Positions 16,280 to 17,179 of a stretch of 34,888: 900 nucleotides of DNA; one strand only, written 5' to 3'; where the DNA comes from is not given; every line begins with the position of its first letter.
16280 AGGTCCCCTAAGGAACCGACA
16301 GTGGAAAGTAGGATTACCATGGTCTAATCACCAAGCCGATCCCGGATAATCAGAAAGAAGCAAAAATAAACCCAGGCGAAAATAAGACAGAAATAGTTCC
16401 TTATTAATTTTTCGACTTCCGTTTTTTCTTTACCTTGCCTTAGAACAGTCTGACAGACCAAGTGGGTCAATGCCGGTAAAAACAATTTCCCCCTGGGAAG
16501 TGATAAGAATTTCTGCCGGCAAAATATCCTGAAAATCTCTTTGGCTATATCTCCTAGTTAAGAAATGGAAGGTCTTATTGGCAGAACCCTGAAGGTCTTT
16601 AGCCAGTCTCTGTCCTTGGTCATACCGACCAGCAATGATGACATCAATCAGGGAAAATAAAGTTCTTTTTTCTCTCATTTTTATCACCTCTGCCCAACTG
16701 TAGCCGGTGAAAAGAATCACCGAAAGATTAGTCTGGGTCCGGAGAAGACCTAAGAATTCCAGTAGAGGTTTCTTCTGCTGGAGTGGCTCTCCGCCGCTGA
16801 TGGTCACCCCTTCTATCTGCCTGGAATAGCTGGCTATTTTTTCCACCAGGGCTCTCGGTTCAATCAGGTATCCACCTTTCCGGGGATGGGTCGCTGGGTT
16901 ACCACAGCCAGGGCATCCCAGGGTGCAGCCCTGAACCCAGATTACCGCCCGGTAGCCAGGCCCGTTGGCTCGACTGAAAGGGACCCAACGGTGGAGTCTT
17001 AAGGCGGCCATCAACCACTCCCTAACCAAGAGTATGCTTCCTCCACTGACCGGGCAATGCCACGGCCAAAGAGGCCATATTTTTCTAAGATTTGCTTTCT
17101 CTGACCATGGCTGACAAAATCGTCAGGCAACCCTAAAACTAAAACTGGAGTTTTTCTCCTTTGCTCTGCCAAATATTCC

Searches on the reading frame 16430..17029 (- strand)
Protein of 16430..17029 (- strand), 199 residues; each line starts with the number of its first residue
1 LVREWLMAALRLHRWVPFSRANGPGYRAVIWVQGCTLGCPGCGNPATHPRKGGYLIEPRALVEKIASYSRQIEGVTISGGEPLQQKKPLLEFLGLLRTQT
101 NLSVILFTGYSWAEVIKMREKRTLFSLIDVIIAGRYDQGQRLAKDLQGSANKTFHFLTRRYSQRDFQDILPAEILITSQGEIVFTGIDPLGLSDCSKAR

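Call 10: search_protein_families(library=pfam, proteins=[window:16430-17029:-], max_evalue=0.01)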
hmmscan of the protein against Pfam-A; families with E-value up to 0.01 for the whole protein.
window:16430-17029:- (199 aa): 2 families
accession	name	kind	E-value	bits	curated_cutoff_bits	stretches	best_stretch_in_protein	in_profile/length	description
PF13353.11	Fer4_12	-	4.3e-29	102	22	1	21-153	1-135/137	4Fe-4S single cluster domain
PF04055.27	Radical_SAM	-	1.9e-09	38.3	29.5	1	30-98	2-72/166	Radical SAM superfamily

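Call 76: search_protein_families(library=ncbifam, proteins=[window:16430-17029:-], max_evalue=0.00001)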
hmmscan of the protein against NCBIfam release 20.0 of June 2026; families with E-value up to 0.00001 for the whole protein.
window:16430-17029:- (199 aa): 16 families
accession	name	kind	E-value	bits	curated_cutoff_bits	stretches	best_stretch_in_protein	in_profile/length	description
TIGR02491.1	NrdG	equivalog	2.6e-28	98.9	126.1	1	13-153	3-149/154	anaerobic ribonucleoside-triphosphate reductase activating protein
TIGR02493.1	PFLA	equivalog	1.6e-17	63.6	231.75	1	13-132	3-123/235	pyruvate formate-lyase-activating protein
NF008335.0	PRK11121.1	equivalog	4.6e-16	58.9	199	1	12-157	3-153/154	anaerobic ribonucleoside-triphosphate reductase-activating protein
TIGR02495.1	NrdG2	equivalog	6.4e-16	58.2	131.15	1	12-117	2-106/193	anaerobic ribonucleoside-triphosphate reductase activating protein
TIGR04041.1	activase_YjjW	hypoth_equivalog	1.3e-14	54.3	250.2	1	13-48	5-40/276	YjjW family glycine radical enzyme activase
TIGR02826.1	RNR_activ_nrdG3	equivalog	3.5e-14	52.9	151.7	1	30-142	20-125/148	anaerobic ribonucleoside-triphosphate reductase activating protein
TIGR02494.1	PFLE_PFLC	subfamily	4e-12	46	174.35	1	18-49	7-38/293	glycyl-radical enzyme activating protein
NF048010.1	SfplDhtActHpsHDes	equivalog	2.7e-10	39.6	430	0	18-49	14-45/298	(2S)-3-sulfopropanediol dehydratase activating enzyme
NF033719.1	ind_deCO2_activ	equivalog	4.2e-10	39.4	425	0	18-47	9-38/302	indoleacetate decarboxylase activase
NF033717.2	HPDL_rSAM_activ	equivalog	9.5e-10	38.2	420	0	18-52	12-46/311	4-hydroxyphenylacetate decarboxylase activase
NF008356.0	PRK11145.1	equivalog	1.7e-09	37.4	375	1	10-94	5-93/246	pyruvate formate lyase 1-activating protein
TIGR04395.1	cutC_activ_rSAM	equivalog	6e-09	35.6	360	0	20-54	15-49/309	choline TMA-lyase-activating enzyme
NF043069.1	T4HPD_activ_SAM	equivalog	4.7e-08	32.7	425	0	18-49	10-41/299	trans-4-hydroxy-L-proline dehydratase activase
TIGR04003.1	rSAM_BssD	equivalog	1.4e-07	31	496.45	0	18-50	9-42/314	[benzylsuccinate synthase]-activating enzyme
NF048008.1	SfplDhtActHpfHKleb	equivalog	2.5e-07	30.3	500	0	19-48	9-38/308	(2S)-3-sulfopropanediol dehydratase activating enzyme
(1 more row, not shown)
